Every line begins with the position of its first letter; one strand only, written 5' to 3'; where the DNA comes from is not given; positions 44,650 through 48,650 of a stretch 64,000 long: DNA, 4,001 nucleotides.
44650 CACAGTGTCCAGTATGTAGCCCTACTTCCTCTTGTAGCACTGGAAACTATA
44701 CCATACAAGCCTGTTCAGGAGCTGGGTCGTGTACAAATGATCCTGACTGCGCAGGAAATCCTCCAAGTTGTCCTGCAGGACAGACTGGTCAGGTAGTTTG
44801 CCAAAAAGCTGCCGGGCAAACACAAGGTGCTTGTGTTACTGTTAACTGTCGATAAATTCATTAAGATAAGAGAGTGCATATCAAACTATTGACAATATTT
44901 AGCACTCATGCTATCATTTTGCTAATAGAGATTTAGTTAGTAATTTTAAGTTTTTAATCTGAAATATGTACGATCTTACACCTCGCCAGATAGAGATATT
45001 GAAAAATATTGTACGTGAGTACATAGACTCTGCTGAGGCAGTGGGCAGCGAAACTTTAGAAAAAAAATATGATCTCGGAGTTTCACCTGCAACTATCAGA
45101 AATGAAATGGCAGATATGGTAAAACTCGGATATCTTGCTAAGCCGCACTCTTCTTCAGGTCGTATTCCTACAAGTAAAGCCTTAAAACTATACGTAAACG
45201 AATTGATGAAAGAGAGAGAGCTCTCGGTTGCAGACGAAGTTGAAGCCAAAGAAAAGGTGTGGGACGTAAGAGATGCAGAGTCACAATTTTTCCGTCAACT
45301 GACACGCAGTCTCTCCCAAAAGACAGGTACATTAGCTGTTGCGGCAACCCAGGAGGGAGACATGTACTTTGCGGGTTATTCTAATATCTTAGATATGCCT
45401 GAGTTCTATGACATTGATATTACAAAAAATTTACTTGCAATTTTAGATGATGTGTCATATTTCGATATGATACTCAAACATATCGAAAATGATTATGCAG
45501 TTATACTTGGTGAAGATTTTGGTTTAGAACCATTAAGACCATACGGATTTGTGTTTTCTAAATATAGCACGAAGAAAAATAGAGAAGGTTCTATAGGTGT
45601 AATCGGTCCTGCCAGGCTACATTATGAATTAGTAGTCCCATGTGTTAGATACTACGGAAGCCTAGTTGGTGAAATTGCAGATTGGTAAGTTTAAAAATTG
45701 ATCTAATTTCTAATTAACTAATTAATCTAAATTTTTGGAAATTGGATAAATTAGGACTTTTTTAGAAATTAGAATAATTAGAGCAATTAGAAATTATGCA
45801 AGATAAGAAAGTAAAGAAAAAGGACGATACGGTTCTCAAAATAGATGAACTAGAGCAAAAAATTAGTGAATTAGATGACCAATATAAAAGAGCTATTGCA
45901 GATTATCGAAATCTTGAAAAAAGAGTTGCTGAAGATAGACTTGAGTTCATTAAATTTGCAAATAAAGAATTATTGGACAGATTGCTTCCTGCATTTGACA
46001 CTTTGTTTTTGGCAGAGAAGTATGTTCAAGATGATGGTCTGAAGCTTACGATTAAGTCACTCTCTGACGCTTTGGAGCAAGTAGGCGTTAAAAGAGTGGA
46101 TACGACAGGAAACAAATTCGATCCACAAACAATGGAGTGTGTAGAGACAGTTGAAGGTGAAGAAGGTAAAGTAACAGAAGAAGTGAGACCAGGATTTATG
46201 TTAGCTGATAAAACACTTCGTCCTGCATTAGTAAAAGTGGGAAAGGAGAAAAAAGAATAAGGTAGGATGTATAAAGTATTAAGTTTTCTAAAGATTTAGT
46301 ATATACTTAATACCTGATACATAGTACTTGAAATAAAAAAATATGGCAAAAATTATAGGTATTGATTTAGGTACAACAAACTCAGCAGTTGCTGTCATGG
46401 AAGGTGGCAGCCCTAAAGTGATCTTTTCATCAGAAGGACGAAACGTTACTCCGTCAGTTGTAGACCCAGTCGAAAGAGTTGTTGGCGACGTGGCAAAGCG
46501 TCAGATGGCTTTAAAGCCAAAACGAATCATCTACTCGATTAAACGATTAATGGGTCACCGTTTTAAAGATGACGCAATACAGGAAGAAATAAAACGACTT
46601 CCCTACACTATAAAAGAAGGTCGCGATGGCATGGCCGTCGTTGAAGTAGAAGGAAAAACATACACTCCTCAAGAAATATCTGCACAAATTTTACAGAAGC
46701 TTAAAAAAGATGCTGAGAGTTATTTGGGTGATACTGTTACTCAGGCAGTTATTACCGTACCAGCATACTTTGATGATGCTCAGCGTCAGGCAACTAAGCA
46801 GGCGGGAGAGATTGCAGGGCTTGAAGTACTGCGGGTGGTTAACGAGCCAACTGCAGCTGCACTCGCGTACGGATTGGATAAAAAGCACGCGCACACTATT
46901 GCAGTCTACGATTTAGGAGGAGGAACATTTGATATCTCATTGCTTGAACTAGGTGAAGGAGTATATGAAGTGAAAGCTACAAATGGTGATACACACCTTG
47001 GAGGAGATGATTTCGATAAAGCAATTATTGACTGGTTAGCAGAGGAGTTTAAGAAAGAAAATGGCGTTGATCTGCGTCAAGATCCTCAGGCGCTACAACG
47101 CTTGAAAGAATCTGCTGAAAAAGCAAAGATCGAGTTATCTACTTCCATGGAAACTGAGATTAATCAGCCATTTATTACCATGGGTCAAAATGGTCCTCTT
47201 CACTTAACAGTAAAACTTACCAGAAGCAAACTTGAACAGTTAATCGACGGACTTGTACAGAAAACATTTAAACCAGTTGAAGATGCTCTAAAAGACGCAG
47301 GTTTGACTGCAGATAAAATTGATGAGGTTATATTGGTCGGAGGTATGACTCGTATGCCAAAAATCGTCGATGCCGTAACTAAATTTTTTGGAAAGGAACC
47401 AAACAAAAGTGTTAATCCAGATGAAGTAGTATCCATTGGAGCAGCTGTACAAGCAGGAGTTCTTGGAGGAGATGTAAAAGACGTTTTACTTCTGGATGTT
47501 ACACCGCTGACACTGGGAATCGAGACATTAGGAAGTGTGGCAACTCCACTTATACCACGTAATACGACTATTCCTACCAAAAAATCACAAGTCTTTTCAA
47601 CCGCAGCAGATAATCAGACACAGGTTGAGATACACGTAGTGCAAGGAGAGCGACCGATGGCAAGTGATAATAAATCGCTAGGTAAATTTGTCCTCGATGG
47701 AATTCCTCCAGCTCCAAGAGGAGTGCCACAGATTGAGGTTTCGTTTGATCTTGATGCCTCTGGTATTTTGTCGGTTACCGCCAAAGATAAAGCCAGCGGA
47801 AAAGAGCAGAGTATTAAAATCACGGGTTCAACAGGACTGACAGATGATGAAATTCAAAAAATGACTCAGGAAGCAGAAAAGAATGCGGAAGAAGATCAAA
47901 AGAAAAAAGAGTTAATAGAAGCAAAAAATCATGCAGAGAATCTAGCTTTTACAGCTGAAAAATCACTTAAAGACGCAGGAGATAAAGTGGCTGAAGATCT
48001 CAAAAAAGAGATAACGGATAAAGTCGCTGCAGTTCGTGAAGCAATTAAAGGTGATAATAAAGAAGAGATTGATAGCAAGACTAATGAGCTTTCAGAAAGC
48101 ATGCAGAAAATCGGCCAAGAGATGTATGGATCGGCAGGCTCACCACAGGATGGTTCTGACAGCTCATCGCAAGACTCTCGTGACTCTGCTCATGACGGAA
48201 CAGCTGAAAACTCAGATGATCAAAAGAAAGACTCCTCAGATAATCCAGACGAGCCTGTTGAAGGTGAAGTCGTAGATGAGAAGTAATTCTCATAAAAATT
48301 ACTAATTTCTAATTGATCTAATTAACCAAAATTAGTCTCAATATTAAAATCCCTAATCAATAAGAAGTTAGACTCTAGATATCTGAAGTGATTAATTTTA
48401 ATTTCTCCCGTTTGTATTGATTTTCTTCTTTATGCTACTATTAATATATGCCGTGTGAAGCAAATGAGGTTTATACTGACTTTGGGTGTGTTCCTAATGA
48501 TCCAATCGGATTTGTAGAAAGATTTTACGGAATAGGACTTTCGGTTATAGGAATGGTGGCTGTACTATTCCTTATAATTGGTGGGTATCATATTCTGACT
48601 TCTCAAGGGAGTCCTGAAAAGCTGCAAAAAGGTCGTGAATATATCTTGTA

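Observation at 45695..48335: Repeated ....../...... motif arrays flanking grpE-dnaK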

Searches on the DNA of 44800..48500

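Call 78: search_rna_families(source=window, start=44800, end=48500, threshold=evalue, max_evalue=1)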
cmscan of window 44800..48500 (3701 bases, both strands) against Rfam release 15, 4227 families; matches with E-value up to 1: 0.
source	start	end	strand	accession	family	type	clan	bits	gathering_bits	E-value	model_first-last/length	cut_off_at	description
